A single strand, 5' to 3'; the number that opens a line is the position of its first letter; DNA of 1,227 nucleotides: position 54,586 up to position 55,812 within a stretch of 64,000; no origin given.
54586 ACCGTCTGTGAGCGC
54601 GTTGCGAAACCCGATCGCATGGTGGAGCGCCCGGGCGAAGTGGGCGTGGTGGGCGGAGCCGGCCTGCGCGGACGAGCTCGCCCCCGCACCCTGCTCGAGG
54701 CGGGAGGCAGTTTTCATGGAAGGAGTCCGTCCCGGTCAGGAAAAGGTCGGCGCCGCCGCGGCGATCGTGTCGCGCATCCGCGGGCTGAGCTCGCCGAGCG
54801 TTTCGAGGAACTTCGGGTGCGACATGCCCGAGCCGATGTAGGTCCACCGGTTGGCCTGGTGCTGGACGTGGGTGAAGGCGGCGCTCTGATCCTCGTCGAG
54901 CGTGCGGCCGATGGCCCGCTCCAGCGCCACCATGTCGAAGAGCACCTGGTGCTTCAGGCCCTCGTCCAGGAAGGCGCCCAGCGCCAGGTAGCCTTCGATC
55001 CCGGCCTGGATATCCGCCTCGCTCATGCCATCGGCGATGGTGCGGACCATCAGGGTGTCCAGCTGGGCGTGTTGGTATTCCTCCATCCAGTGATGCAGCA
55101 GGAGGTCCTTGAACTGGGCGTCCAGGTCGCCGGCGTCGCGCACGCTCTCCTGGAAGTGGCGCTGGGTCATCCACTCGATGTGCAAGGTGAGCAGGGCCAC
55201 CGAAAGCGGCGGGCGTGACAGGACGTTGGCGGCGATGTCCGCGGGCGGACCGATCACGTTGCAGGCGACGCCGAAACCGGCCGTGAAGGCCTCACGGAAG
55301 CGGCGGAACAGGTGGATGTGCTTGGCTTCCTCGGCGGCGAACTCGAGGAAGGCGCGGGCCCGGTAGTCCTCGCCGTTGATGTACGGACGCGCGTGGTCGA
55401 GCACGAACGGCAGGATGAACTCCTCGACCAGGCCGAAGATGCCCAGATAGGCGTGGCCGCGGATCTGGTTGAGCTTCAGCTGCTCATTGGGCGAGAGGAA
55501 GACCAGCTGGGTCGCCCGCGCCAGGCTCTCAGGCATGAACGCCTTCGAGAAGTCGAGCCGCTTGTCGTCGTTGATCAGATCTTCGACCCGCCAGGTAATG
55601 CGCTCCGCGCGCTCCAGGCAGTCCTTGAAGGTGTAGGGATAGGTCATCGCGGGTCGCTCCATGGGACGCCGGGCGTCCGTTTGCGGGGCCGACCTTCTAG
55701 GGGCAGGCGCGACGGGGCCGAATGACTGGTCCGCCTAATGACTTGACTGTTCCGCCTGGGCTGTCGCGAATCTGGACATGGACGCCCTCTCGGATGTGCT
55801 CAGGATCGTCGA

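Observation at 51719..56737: AraC-linked operon: AurF-like di-iron oxygenase, group II PLP decarboxylase and a CysK/CysM-like synthase fused to glutaredoxin (candidate cryptic metabolite pathway)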

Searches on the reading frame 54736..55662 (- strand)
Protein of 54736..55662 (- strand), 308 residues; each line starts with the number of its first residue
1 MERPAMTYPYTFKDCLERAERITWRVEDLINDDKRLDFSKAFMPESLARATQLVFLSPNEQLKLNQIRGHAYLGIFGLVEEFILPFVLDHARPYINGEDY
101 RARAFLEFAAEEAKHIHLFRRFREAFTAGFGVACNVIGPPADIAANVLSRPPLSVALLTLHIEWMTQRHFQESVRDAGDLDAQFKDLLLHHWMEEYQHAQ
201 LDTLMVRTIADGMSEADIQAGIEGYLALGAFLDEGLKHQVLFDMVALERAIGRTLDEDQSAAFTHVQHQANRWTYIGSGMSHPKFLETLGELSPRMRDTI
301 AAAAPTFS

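Call 3: search_protein_families(library=pfam, proteins=[window:54736-55662:-], max_evalue=0.01)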
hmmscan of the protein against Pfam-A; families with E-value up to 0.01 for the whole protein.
window:54736-55662:- (308 aa): 1 family
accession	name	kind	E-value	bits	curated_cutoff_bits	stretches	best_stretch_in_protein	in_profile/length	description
PF11583.14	AurF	-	0.00028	20.6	29.6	1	22-217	26-218/282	P-aminobenzoate N-oxygenase AurF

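Call 4: search_protein_families(library=ncbifam, proteins=[window:54736-55662:-], max_evalue=0.01)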
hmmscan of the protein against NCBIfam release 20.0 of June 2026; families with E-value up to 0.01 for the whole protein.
window:54736-55662:- (308 aa): 0 families

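Call 5: search_solved_structures(query=window:54736-55662:-, max_evalue=10, show_alignments=3)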
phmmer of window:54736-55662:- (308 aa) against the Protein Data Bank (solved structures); distinct sequences matched with E-value up to 10: 3.
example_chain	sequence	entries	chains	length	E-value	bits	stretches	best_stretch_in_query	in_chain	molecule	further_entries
6jbx_A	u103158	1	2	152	0.37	13.4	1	133-234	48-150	Fatty acid biosynthesis transcriptional regulator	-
6scy_A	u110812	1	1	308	0.81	12.3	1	249-299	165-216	[4Fe-4S]-dependent U34-ARNt thiolase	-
6scy_B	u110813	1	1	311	0.83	12.2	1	249-299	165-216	[4Fe-4S]-dependent U34-ARNt thiolase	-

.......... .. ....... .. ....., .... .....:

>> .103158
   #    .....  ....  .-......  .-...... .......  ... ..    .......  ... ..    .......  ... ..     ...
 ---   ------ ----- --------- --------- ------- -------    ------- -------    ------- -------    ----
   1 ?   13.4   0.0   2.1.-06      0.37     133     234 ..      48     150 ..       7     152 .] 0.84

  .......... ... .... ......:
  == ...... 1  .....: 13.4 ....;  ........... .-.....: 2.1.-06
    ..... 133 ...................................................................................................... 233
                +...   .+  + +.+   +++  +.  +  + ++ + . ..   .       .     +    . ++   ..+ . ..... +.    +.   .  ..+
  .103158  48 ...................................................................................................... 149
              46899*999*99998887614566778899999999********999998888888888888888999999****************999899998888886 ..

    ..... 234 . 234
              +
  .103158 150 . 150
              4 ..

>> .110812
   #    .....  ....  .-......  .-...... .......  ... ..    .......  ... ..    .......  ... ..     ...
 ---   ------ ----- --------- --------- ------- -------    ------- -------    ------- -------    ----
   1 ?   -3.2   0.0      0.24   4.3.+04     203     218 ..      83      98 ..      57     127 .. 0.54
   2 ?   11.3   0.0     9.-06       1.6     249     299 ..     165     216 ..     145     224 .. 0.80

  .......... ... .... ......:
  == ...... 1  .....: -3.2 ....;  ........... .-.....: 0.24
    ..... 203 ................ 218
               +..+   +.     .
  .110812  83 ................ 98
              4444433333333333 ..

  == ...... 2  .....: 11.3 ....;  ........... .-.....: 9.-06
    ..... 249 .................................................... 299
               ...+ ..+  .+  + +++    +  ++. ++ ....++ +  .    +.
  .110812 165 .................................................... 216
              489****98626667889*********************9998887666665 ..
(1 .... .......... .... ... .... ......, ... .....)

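Call 8: find_homologous_proteins(query=window:54736-55662:-, max_evalue=0.001)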
Query window:54736-55662:- (308 aa): 7827 proteins with E <= 0.001 among 8000 candidates; the best 120 are listed.
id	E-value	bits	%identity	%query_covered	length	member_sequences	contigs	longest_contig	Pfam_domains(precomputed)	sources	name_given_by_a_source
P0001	4.0e-202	688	100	98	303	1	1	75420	-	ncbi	ncbi:MAG: hypothetical protein ACJ798_19385 [Phenylobacterium sp.]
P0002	2.3e-177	607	89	98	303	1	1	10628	PF11583.15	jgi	jgi:hypothetical protein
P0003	1.7e-174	597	87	98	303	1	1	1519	PF11583.15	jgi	jgi:hypothetical protein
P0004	8.8e-173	592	87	98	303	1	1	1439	-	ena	-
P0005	1.5e-169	581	85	98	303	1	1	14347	PF11583.15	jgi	jgi:hypothetical protein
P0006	4.9e-168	576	85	98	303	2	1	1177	PF11583.15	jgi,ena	-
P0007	5.7e-166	569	83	98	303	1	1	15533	-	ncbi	ncbi:MAG: hypothetical protein ACREE0_11285 [Phenylobacterium sp.]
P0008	7.9e-157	539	80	98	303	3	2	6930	-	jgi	jgi:hypothetical protein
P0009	4.0e-155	534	79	98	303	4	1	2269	-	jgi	-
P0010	1.9e-154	532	79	98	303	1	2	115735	-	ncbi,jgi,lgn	ncbi:MAG TPA: hypothetical protein VGG92_21955 [Caulobacteraceae bacterium]|jgi:hypothetical protein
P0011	1.2e-151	522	77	98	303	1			-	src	-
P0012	2.0e-151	522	77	98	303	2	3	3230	-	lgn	-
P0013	8.3e-151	520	76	98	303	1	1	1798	PF11583.15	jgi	jgi:hypothetical protein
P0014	1.9e-150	518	77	98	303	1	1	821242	-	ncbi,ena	-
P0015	2.4e-150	518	75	100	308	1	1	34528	PF11583.15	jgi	jgi:hypothetical protein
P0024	3.7e-147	508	75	98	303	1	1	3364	PF11583.15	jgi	jgi:hypothetical protein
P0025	5.6e-147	507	75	98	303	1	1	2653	PF11583.15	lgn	-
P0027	1.1e-146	506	75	98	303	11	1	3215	PF11583.15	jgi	jgi:hypothetical protein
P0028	2.3e-146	505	75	98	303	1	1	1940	PF11583.15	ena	-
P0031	2.7e-146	505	75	98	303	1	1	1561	PF11583.15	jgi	jgi:hypothetical protein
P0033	3.0e-145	501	75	98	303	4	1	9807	PF11583.15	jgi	jgi:hypothetical protein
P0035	3.6e-145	501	75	98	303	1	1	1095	PF11583.15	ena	-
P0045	5.5e-143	494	72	98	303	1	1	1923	PF11583.15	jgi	jgi:hypothetical protein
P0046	1.0e-142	493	71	98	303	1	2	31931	PF11583.15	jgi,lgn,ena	-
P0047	1.0e-142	493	73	98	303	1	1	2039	PF11583.15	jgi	jgi:hypothetical protein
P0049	2.0e-142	492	73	98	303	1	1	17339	PF11583.15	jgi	jgi:hypothetical protein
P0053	6.9e-142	490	73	98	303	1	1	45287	PF11583.15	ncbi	-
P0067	2.6e-140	485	72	98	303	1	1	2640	PF11583.15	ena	-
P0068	3.2e-140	485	71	98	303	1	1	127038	PF11583.15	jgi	jgi:hypothetical protein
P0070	3.3e-140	485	72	98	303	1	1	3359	PF11583.15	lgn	-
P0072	4.3e-140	484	72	98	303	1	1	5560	PF11583.15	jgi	jgi:hypothetical protein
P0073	5.6e-140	484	70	98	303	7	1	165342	PF11583.15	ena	-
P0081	1.3e-139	483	71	98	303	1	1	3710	PF11583.15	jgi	jgi:hypothetical protein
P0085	3.6e-139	481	73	98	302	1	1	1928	PF11583.15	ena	-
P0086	4.8e-139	481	71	98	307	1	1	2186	PF11583.15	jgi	jgi:hypothetical protein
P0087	6.1e-139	481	72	98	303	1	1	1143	PF11583.15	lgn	-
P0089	7.5e-139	480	70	98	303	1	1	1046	PF11583.15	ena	-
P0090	7.8e-139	480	72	98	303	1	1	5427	PF11583.15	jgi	jgi:hypothetical protein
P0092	1.5e-138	479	72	98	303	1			PF11583.15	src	-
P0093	1.6e-138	479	71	98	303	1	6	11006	PF11583.15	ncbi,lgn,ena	-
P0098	2.5e-138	479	73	98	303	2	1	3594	PF11583.15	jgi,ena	-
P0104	1.5e-137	476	71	98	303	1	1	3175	PF11583.15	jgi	jgi:hypothetical protein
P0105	2.4e-137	475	70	98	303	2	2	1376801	PF11583.15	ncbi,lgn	-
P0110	9.2e-137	473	70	98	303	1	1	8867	PF11583.15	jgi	jgi:hypothetical protein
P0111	1.0e-136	473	69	98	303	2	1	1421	PF11583.15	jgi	jgi:hypothetical protein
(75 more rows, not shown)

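Call 10: find_related_loci(query=A1, collection=genome_contigs, flank=7000)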
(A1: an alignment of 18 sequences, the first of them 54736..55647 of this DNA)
Query A1 (303 aa) in genome_contigs; peptide patterns used: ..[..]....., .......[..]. (x = any residue, [..] = any of these).
457 stretches matched a pattern; 415 encode a relative of the query (tblastn E <= 1e-3); the best 80 are kept; 80 distinct loci.
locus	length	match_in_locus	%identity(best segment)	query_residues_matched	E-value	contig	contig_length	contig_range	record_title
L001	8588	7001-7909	83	1-303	7e-172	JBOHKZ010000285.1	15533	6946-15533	MAG: Phenylobacterium sp. isolate H1-B2_concoct.bin.60 k127_204432, whole genome shotgun sequence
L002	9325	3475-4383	79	1-303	2e-161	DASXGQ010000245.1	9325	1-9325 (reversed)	MAG TPA_asm: Caulobacteraceae bacterium isolate SMAG_U5169 k141_821316, whole genome shotgun sequence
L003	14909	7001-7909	77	1-303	9e-157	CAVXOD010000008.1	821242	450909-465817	MAG: uncultured proteobacterium isolate MFD01872.bin.2.30 genome assembly, contig: contig_156682, whole genome shotgun s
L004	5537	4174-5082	71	1-303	1e-145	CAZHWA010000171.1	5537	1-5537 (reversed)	MAG TPA_asm: uncultured Terricaulis sp. isolate SRP193661_co1_57 genome assembly, contig: NODE_14681_length_5537_cov_5.0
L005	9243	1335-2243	70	1-303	4e-144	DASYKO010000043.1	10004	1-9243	MAG TPA_asm: Hyphomonadaceae bacterium isolate SMAG_U4324 k141_1440181, whole genome shotgun sequence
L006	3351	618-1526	70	1-303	2e-149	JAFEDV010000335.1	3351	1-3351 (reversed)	MAG: Proteobacteria bacterium isolate SZAS-9 LIN-598__335__length-3351, whole genome shotgun sequence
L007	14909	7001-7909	72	1-303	1e-141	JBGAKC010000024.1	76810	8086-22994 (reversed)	MAG: Hyphomonadaceae bacterium isolate MAG_MBR_H10.54 MBRH10-54_opera_contig_1394, whole genome shotgun sequence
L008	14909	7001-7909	68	1-303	7e-141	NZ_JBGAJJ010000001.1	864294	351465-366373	MAG: Terricaulis sp. isolate MAG_MBR_H10.93 MBRH10-93_opera_contig_23, whole genome shotgun sequence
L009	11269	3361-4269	69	1-303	3e-138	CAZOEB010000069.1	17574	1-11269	MAG TPA_asm: uncultured Caulobacterales bacterium isolate binchicken_co311_233 genome assembly, contig: NODE_5460_length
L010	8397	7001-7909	68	1-303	2e-138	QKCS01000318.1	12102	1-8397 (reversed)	MAG: Alphaproteobacteria bacterium isolate SZUA-430 scaffold_17561, whole genome shotgun sequence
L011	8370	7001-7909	69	1-303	6e-138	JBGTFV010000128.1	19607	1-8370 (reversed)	MAG: Parvularculaceae bacterium isolate JTS-RE20 k141_1226637, whole genome shotgun sequence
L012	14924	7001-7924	66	1-303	5e-138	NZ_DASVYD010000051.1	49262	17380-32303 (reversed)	MAG: Vitreimonas sp. isolate SMAG_U2592 k141_635459, whole genome shotgun sequence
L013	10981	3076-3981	68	1-302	9e-138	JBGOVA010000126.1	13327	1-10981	MAG: Micropepsaceae bacterium isolate OBJ_0618_7090110_126 k141_5011166_length_13327_cov_15.3159, whole genome shotgun s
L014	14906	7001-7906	67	1-302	8e-136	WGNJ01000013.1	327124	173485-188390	MAG: Alphaproteobacteria bacterium isolate RI_251 c_000000027462, whole genome shotgun sequence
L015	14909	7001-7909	67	1-303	5e-136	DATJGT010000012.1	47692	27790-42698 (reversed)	MAG TPA_asm: Rhizomicrobium sp. isolate SMAG_U15493 k141_1959108, whole genome shotgun sequence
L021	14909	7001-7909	66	1-303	2e-134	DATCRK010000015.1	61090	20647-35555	MAG TPA_asm: Rhizomicrobium sp. isolate SMAG_U7277 k141_384207, whole genome shotgun sequence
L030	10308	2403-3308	66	1-302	4e-131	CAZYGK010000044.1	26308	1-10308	MAG TPA_asm: uncultured Flavobacteriaceae bacterium isolate SRP173033_co1_335 genome assembly, contig: NODE_2913_length_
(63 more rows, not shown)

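Call 18: find_encoding_contigs(protein=P0002, flank=8000, max_places=3)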
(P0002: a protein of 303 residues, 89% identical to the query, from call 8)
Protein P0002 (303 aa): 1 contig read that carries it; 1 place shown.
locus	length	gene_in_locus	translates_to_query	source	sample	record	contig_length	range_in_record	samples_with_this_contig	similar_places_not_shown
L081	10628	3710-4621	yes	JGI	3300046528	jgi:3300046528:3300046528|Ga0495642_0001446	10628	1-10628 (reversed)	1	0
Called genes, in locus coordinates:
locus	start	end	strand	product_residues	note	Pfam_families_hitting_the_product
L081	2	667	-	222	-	?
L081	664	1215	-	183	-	-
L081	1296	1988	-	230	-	PF12973:Cupin_7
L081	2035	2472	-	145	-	PF01124:MAPEG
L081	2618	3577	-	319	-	PF12852:Cupin_6, PF12833:HTH_18, PF00165:HTH_AraC (weak)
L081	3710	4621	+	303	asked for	PF11583:AurF (weak)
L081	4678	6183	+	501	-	PF00282:Pyridoxal_deC, PF00266:Aminotran_5 (weak)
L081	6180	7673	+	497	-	PF00291:PALP, PF00462:Glutaredoxin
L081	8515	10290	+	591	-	PF01343:Peptidase_S49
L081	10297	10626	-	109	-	?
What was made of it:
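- L081 has the full trio (call 18). The trio is conserved in L081 (call 18).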

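Call 19: find_encoding_contigs(protein=P0005, flank=8000, max_places=3)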
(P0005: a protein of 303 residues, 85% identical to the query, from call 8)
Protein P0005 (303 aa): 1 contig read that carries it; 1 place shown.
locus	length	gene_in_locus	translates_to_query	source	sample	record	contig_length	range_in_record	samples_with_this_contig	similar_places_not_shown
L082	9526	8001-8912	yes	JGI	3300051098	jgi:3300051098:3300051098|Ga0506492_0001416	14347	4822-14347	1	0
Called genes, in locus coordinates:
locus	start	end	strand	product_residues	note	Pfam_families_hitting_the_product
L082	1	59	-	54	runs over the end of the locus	-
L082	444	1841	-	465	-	PF01134:GIDA (faint), PF07992:Pyr_redox_2, PF12831:FAD_oxidored (weak), PF13450:NAD_binding_8 (faint), PF13738:Pyr_redox_3 (faint), PF00070:Pyr_redox, PF02852:Pyr_redox_dim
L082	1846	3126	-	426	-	PF00364:Biotin_lipoyl, PF02817:E3_binding, PF00198:2-oxoacid_dh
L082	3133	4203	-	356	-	PF02779:Transket_pyr, PF02780:Transketolase_C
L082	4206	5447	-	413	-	PF12573:OxoDH_E1alpha_N, PF00676:E1_dh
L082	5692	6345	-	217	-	PF12973:Cupin_7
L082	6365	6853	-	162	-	PF01124:MAPEG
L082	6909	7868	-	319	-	PF12852:Cupin_6, PF07883:Cupin_2 (weak), PF12833:HTH_18, PF00165:HTH_AraC (weak)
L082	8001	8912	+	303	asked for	PF11583:AurF (weak)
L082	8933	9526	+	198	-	?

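Call 32: search_protein_families(library=pfam, proteins=[L003:7988-8566:+, L015:6413-6985:+, L013:4702-5274:+, L021:7919-8761:+, L030:3905-4603:-], max_evalue=0.01)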
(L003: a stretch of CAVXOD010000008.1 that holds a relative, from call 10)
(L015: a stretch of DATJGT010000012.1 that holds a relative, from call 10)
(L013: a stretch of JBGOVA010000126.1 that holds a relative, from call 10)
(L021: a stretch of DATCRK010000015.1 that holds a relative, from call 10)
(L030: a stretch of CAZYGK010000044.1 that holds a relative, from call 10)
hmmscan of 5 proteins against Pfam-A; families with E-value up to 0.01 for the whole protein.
L003:7988-8566:+ (192 aa): 1 family
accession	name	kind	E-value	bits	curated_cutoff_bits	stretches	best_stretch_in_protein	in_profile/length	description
PF02566.24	OsmC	-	1.8e-11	44.8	27.5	1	80-180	1-95/100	OsmC-like protein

L015:6413-6985:+ (190 aa): 1 family
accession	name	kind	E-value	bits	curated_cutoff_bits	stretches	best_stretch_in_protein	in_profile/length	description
PF02566.24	OsmC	-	9.8e-12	45.6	27.5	1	85-185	1-99/100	OsmC-like protein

L013:4702-5274:+ (190 aa): 5 families
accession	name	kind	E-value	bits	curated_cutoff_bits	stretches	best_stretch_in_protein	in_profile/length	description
PF00583.31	Acetyltransf_1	-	3.4e-16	60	20.7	1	49-147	15-116/116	Acetyltransferase (GNAT) family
PF13508.13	Acetyltransf_7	-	8.4e-14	52.1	27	1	68-149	5-84/84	Acetyltransferase (GNAT) domain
PF13673.13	Acetyltransf_10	-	2.7e-09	37.5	23.6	1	68-152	33-112/128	Acetyltransferase (GNAT) domain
PF08445.16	FR47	-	9.4e-07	29.2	22.1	1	89-150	20-80/86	FR47-like protein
PF14542.12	Acetyltransf_CG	-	0.0096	16.5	30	0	86-123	20-57/80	GCN5-related N-acetyl-transferase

L021:7919-8761:+ (280 aa): 7 families
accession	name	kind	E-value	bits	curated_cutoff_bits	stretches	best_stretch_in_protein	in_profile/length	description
PF08241.18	Methyltransf_11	-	1.4e-21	77.3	21.2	1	62-155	1-93/95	Methyltransferase domain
PF13649.12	Methyltransf_25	-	1.9e-20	73.8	27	1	61-153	1-97/97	Methyltransferase domain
PF13847.12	Methyltransf_31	-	9.9e-15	54.9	27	1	56-155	2-107/145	Methyltransferase domain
PF01209.24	Ubie_methyltran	-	1.3e-13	51.3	20.1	1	55-155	45-149/233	ubiE/COQ5 methyltransferase family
PF08242.18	Methyltransf_12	-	3.7e-08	34.4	30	1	62-155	1-98/98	Methyltransferase domain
PF13489.12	Methyltransf_23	-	3.7e-06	27.2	27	1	55-173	20-132/164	Methyltransferase domain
PF05148.21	Methyltransf_8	-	0.0032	17.8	27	0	59-159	74-158/219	Hypothetical methyltransferase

L030:3905-4603:- (232 aa): 2 families
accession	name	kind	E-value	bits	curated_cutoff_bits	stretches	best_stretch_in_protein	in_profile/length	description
PF01638.23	HxlR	-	6.4e-25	87.3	20.8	1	18-105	2-89/91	HxlR-like helix-turn-helix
PF02036.22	SCP2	-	0.00024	21.8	21.3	1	149-218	32-99/101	SCP-2 sterol transfer family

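Call 33: predict_structure(alignment_id=A1)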
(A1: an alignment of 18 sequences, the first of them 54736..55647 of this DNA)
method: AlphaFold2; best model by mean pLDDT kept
length: 303 residues; sequences in the alignment: 18
mean_pLDDT: 82.9   pTM: 0.84
mean pLDDT of the five models: 82.9, 80.4, 79.1, 77.0, 75.2
residues with pLDDT >= 90: 109; 70-90: 147; 50-70: 42; < 50: 5
segments of 3 or more residues with pLDDT < 50: 1-3
pLDDT, mean of each block of 10 residues (from residue 1): 56 66 76 84 92 96 87 73 61 61 73 81 85 74 85 90 81 74 77 84 90 95 89 93 97 97 93 92 96 92 76
secondary structure, 60 per line:
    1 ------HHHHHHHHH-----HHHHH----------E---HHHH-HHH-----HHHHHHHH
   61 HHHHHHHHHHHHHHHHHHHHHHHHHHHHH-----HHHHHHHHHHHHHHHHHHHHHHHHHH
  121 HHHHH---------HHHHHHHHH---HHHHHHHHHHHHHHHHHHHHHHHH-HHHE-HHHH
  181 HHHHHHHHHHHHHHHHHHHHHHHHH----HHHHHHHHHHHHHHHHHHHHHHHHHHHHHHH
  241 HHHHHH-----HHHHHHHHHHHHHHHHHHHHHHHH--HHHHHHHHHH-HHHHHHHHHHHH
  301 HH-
elements in order: H7-15 H21-25 H40-43 H53-89 H95-125 H135-143 H147-170 H177-205 H210-246 H252-275 H278-287 H289-302

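Call 36: fold_search(model_id=the predicted structure, library=pdb)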
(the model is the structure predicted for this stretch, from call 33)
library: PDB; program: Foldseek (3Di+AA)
matches with E <= 10: 433; with E <= 0.001: 4
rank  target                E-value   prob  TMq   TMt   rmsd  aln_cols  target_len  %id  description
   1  5dcs                  5.7e-04  1.00  0.45  0.47   9.6       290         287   16  R2-like ligand-binding oxidase with aerobically reconstituted Mn/Fe cofactor (long soak) (released 2015-09-09)
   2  6f6f                  6.3e-04  1.00  0.45  0.48   9.6       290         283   16  R2-like ligand-binding oxidase V72I mutant with aerobically reconstituted Mn/Fe cofactor (released 2018-07-04)
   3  4hr0                  6.6e-04  1.00  0.41  0.43  10.2       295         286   17  R2-like ligand-binding oxidase with aerobically reconstituted metal cofactor (released 2013-10-16)
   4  6qk0_A                9.3e-04  1.00  0.45  0.48   9.7       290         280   15  R2-like ligand-binding oxidase E69D mutant with anaerobically reconstituted Mn/Fe cofactor (released 2020-02-19)
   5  5omj                  1.2e-03  1.00  0.46  0.49   9.3       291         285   16  R2-like ligand-binding oxidase with aerobically reconstituted metal cofactor after photoconversion (released 2018-01-03)
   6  6f6l_A                1.2e-03  1.00  0.45  0.48   9.5       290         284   16  R2-like ligand-binding oxidase Y162F mutant with aerobically reconstituted Mn/Fe cofactor (released 2018-12-19)
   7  4xb9                  1.6e-03  1.00  0.45  0.47   9.6       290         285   16  R2-like ligand-binding oxidase with aerobically reconstituted diiron cofactor (released 2015-09-09)
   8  6qjv                  1.7e-03  1.00  0.45  0.47   9.6       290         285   16  R2-like ligand-binding oxidase E69D mutant with aerobically reconstituted Mn/Fe cofactor (released 2020-02-12)
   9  6f6b                  2.1e-03  1.00  0.45  0.47   9.6       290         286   16  R2-like ligand-binding oxidase A171F mutant with anaerobically reconstituted Mn/Fe cofactor (released 2018-12-19)
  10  6i95                  2.2e-03  1.00  0.45  0.49   9.5       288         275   16  R2-like ligand-binding oxidase G68L mutant with anaerobically reconstituted Mn/Fe cofactor (released 2019-10-16)
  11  6i93                  2.2e-03  1.00  0.45  0.47   9.6       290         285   16  R2-like ligand-binding oxidase G68L mutant with aerobically reconstituted Fe/Fe cofactor (released 2019-10-16)
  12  6i92                  2.2e-03  1.00  0.44  0.49  10.9       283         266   16  R2-like ligand-binding oxidase G68F mutant with anaerobically reconstituted Mn/Fe cofactor (released 2019-10-16)
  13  6i94                  2.3e-03  1.00  0.43  0.46   9.6       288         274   16  R2-like ligand-binding oxidase G68L mutant with non-activated Mn/Mn cofactor (after aerobic reconstitution with Mn and F (released 2019-10-16)
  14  6f6k_B                2.3e-03  1.00  0.41  0.45  10.0       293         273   16  R2-like ligand-binding oxidase V72L mutant with anaerobically reconstituted Mn/Fe cofactor (released 2018-07-04)
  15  6qk1                  2.5e-03  1.00  0.45  0.47   9.6       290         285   16  R2-like ligand-binding oxidase Y175F mutant with aerobically reconstituted Mn/Fe cofactor (released 2020-02-19)
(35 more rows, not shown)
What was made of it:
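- Closest known: AurF/CmlI arylamine N-oxygenases. Different: The top Foldseek matches are R2lox, RNR R2 and desaturases (call 36).
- Closest known: R2-like ligand-binding oxidase. Same: It is the best structural match to the g1 model (E 6e-4, call 36).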

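Call 37: search_solved_structures(query=A1, max_evalue=10, show_alignments=4)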
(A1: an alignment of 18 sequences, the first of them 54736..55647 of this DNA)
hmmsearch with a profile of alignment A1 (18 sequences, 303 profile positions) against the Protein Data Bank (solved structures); distinct sequences matched with E-value up to 10: 1.
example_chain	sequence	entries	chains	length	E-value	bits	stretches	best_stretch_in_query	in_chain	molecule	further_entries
6jbx_A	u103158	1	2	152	0.052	16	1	128-229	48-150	Fatty acid biosynthesis transcriptional regulator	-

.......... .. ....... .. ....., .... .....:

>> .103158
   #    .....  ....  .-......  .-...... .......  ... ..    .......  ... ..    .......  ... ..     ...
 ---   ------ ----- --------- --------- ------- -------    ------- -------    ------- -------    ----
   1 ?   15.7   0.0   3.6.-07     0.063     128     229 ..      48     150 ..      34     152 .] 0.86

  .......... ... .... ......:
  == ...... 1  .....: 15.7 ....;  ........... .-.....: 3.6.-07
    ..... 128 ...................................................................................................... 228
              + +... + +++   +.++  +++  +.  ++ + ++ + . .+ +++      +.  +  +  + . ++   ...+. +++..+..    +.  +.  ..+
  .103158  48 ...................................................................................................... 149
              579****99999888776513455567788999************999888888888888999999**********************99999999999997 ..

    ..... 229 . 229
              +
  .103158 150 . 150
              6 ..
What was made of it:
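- Closest known: AurF/CmlI arylamine N-oxygenases. Different: A profile search against PDB sequences does not find AurF or CmlI (call 37).
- Tried and rejected: Neither the single sequence nor the family profile gave a meaningful hit (calls 5, 37).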
